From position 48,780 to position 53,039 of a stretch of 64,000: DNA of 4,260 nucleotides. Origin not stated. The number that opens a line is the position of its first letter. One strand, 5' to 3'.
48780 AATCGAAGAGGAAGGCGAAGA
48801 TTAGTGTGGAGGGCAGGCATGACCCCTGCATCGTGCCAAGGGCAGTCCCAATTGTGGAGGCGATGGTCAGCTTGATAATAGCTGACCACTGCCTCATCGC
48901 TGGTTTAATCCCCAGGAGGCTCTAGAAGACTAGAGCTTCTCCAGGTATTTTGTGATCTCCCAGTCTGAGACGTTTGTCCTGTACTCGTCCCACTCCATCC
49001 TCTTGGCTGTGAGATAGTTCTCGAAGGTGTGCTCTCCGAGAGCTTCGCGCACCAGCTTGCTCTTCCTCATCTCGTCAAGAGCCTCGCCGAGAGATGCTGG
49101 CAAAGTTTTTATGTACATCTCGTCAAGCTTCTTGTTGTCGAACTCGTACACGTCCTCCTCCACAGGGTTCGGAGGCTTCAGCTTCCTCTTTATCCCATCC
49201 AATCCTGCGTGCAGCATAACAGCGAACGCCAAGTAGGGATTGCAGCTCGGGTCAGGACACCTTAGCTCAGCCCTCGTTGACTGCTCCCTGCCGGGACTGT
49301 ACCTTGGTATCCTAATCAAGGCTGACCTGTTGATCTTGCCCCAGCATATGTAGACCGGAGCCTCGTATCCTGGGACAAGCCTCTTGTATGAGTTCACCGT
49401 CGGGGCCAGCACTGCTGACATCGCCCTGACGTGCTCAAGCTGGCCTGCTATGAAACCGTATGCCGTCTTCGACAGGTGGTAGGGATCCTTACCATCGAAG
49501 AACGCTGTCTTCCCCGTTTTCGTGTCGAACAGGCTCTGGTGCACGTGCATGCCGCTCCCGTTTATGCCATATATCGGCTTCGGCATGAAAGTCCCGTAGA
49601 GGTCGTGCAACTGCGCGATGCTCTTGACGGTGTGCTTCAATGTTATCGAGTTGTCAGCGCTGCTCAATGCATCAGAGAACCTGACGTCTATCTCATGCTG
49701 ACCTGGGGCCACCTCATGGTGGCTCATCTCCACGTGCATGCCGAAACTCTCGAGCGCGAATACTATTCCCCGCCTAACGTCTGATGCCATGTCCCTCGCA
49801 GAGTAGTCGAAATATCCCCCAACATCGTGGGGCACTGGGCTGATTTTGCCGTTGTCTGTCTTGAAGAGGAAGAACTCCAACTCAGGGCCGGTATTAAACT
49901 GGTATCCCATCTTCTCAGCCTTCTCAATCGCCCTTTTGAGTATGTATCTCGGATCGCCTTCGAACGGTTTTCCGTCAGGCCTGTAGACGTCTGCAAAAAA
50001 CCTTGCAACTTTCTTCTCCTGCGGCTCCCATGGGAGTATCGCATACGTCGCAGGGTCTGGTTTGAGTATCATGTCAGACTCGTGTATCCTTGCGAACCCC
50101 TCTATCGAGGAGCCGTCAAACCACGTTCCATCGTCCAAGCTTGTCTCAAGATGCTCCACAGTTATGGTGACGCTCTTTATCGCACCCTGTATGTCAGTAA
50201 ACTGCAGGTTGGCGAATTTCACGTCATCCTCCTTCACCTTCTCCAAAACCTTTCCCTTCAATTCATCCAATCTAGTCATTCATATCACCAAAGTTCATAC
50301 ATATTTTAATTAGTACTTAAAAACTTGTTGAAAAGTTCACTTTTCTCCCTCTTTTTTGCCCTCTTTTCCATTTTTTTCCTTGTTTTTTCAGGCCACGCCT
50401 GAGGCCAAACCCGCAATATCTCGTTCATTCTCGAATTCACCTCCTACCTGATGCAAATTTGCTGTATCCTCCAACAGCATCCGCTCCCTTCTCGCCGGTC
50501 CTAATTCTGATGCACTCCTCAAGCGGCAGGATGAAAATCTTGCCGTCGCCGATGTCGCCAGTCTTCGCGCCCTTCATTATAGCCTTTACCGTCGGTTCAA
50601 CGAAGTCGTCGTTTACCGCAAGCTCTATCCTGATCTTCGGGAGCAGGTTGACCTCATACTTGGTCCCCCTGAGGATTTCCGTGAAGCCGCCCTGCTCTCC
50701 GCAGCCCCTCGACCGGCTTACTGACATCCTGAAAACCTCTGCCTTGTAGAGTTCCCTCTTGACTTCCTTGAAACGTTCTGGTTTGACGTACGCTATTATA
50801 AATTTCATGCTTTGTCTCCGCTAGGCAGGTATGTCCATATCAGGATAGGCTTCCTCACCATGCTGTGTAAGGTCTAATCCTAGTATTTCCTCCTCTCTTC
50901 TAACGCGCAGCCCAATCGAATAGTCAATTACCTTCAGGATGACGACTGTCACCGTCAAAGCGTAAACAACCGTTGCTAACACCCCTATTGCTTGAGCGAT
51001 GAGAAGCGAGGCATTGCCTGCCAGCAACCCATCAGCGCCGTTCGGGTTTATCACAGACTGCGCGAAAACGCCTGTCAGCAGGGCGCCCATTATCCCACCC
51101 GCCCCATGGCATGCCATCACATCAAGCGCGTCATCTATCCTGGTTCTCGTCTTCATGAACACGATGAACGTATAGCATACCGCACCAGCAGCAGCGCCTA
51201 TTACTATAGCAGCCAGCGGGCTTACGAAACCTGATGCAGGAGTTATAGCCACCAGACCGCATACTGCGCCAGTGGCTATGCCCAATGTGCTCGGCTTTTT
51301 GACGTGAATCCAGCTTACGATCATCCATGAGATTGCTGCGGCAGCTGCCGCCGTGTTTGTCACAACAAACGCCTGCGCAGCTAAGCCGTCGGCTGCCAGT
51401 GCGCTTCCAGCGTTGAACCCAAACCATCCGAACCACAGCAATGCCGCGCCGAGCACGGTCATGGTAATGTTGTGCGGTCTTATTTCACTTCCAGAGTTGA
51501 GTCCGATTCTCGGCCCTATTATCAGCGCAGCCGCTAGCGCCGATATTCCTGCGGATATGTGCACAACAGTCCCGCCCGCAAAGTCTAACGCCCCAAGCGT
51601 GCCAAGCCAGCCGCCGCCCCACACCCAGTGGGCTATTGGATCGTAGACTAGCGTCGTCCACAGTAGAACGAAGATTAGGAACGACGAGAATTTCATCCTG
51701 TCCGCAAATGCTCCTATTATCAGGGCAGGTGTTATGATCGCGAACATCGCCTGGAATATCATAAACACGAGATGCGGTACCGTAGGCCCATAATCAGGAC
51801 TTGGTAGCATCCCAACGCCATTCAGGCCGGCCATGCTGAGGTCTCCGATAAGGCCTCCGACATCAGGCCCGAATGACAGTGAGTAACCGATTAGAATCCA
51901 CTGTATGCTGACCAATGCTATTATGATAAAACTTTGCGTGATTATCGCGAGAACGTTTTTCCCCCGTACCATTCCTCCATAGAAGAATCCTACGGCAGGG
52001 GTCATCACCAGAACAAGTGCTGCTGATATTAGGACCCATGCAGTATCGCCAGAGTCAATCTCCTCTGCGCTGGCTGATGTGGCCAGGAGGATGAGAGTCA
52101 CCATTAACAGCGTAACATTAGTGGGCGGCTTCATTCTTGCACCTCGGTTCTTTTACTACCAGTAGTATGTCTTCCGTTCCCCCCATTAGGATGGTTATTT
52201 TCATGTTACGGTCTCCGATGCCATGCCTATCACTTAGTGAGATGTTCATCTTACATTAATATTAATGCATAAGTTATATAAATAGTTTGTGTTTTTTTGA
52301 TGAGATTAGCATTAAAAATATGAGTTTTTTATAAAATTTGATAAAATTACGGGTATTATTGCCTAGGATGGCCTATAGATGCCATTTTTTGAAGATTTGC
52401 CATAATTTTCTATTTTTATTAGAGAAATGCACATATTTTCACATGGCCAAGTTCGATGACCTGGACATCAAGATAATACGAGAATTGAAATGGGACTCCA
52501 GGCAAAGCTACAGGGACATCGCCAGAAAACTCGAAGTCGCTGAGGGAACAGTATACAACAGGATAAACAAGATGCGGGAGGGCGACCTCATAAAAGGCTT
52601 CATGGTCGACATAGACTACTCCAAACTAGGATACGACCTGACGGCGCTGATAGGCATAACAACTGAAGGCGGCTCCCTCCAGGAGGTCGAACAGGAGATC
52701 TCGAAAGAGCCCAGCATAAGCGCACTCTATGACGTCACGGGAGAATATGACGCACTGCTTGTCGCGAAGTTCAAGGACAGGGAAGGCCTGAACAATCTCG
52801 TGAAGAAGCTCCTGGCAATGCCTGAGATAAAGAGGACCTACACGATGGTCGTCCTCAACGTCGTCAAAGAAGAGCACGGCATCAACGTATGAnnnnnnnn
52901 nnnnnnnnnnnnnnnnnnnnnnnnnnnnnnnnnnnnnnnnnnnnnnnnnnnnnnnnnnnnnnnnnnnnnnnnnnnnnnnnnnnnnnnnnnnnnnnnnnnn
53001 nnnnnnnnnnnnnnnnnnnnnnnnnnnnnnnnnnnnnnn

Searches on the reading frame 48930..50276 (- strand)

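Call 10: search_protein_families(library=pfam, proteins=[window:48930-50276:-], max_evalue=0.001)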
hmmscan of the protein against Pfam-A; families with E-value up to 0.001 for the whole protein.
window:48930-50276:- (448 aa): 2 families
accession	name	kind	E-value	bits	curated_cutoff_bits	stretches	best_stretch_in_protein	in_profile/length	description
PF00120.29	Gln-synt_C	-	9.2e-134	446.3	24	1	107-444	2-344/344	Glutamine synthetase, catalytic domain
PF03951.24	Gln-synt_N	-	3e-31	107.3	33.4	1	18-100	1-82/82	Glutamine synthetase, beta-Grasp domain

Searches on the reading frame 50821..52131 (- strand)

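Call 10: search_protein_families(library=pfam, proteins=[window:50821-52131:-], max_evalue=0.001)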
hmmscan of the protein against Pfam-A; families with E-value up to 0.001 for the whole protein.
window:50821-52131:- (436 aa): 1 family
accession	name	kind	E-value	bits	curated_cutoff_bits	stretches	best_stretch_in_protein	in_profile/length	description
PF00909.26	Ammonium_transp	-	1.1e-128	429.8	23.2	1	31-429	1-399/399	Ammonium Transporter Family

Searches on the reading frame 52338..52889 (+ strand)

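Call 69: search_protein_families(library=ncbifam, proteins=[window:52338-52889:+], max_evalue=0.01)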
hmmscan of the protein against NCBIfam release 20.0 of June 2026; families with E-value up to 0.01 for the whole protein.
window:52338-52889:+ (184 aa): 10 families
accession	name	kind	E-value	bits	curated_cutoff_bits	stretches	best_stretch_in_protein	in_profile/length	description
NF041396.1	TranRegLrp_Halo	equivalog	1.7e-35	122.1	190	1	39-180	3-144/149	HTH-type transcriptional regulator Lrp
NF040947.1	trans_reg_LysM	equivalog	4.8e-23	81.4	180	1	40-174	2-134/136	HTH-type transcriptional regulator LysM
NF008384.0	PRK11179.1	equivalog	1.1e-21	77.2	227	1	36-174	4-144/153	transcriptional regulator AsnC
NF053758.1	ChrTpTrnRegChrS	equivalog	3.9e-21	75.5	250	1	35-182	8-156/158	chromate efflux transcriptional regulator ChrS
NF040820.1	trans_reg_LrpA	equivalog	1.3e-14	54.3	250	1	40-157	3-120/141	HTH-type transcriptional regulator LrpA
NF041395.1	TranRegLrpA1_Halo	equivalog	3.2e-13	49.9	250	1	45-157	9-121/142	HTH-type transcriptional regulator LrpA1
NF008370.0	PRK11169.1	equivalog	1.2e-12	47.8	233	1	37-180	10-157/164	leucine-responsive transcriptional regulator Lrp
NF040708.3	Siroheme_Dcarb_AhbA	equivalog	1.5e-08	34.5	140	1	55-177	16-137/144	siroheme decarboxylase subunit alpha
NF040707.3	Siroheme_Dcarb_AhbB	equivalog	2.1e-08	34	125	1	54-171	12-134/146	siroheme decarboxylase subunit beta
TIGR01884.1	cas_HTH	subfamily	6.8e-05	22.3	60.2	1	36-86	137-187/202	CRISPR-associated CARF protein Csa3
